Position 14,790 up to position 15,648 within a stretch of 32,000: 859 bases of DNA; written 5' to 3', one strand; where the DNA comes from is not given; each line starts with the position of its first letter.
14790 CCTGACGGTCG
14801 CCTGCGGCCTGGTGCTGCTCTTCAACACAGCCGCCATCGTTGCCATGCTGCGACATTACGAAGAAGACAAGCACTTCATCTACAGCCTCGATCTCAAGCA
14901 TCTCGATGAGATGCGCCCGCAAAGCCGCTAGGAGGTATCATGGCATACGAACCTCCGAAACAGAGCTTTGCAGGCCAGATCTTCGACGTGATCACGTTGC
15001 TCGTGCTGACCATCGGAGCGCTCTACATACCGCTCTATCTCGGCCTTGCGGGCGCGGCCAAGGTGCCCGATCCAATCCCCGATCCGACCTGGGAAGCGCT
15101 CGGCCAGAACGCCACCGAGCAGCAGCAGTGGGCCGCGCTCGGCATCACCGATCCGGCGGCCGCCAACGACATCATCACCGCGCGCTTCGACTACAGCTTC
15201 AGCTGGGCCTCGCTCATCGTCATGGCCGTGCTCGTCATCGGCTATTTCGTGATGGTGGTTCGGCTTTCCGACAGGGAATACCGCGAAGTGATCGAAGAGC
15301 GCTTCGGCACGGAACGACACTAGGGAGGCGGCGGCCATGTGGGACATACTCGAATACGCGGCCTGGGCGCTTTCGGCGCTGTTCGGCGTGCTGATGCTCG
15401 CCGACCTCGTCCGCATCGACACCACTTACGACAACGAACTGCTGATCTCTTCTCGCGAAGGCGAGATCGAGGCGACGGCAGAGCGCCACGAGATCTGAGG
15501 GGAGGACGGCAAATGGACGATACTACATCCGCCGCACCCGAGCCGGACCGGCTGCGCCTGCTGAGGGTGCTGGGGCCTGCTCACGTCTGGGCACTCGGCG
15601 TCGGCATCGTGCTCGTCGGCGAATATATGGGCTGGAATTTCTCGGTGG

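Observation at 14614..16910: Four-gene membrane module: three tiny membrane proteins translationally coupled to an ethanolamine-permease-like APC transporter (candidate undescribed methylamine uptake system)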

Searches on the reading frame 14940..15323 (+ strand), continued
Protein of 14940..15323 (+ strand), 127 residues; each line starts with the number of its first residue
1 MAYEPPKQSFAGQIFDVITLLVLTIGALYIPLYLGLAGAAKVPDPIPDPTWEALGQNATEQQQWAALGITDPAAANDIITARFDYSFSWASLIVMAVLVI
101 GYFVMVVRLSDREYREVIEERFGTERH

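Call 86: find_related_loci(query=A8, collection=metagenome_contigs, flank=6000)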
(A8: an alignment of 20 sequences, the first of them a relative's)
Query A8 (128 aa) in metagenome_contigs; peptide patterns used: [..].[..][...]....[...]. (x = any residue, [..] = any of these).
599 stretches matched a pattern (row limit reached: there are more); 523 encode a relative of the query (tblastn E <= 1e-3); the best 80 are kept; 80 distinct loci.
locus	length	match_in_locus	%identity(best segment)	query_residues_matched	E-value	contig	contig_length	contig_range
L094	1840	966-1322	46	7-125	6e-35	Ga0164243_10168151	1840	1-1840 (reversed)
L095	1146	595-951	43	5-123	2e-33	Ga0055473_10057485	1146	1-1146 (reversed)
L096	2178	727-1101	42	1-125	2e-32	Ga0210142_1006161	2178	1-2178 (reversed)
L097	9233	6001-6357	44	7-125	7e-32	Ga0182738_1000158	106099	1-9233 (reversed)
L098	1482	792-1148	45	7-125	3e-32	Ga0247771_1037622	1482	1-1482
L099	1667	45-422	40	4-128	2e-31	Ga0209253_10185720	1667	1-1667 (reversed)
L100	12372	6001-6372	44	1-124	3e-31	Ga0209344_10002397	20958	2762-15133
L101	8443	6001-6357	44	7-125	1e-30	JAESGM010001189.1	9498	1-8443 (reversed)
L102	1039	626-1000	42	2-126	1e-31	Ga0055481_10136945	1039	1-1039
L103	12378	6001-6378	40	4-128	2e-30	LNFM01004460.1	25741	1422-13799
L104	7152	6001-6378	41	2-126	8e-30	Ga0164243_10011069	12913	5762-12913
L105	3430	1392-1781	42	1-128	5e-30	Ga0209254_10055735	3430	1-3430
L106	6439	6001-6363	40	5-125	5e-30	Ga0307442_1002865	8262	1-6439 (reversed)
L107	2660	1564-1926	47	5-125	1e-29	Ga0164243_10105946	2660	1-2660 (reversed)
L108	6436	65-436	39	4-126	3e-29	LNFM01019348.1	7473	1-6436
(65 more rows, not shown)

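Call 93: predict_structure(alignment_id=A9)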
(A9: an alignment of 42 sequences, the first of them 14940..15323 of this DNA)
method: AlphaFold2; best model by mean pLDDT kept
length: 127 residues; sequences in the alignment: 42
mean_pLDDT: 79.3   pTM: 0.40
mean pLDDT of the five models: 79.3, 79.3, 76.1, 74.1, 73.5
residues with pLDDT >= 90: 19; 70-90: 85; 50-70: 22; < 50: 1
segments of 3 or more residues with pLDDT < 50: none
pLDDT, mean of each block of 10 residues (from residue 1): 75 92 90 69 73 84 87 80 66 84 89 76 59
secondary structure, 60 per line:
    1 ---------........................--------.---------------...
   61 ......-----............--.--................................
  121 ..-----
elements in order: H10-33 H58-66 H72-83 H89-122

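Call 96: fold_search(model_id=the predicted structure, library=pdb)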
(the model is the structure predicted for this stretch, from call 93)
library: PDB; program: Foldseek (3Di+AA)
matches with E <= 10: 2; with E <= 0.001: 0
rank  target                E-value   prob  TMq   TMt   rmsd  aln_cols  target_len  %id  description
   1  7mjp_B                2.4e+00  0.09  0.27  0.11  14.1       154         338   10  Vascular KATP channel: Kir6.1 SUR2B propeller-like conformation 2 (released 2021-10-13)
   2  6ca0_F                9.7e+00  0.03  0.26  0.08  15.8       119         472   11  Cryo-EM structure of E. coli RNAP sigma70 open complex (released 2018-02-28)

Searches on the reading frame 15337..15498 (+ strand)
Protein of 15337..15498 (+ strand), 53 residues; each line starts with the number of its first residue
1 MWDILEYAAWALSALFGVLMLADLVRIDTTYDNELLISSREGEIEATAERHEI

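Call 3: search_protein_families(library=pfam, proteins=[window:15337-15498:+], max_evalue=1)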
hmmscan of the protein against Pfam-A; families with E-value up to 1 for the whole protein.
window:15337-15498:+ (53 aa): 0 families

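Call 4: search_protein_families(library=ncbifam, proteins=[window:15337-15498:+], max_evalue=1)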
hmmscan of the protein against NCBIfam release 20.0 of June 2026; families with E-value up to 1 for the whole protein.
window:15337-15498:+ (53 aa): 0 families
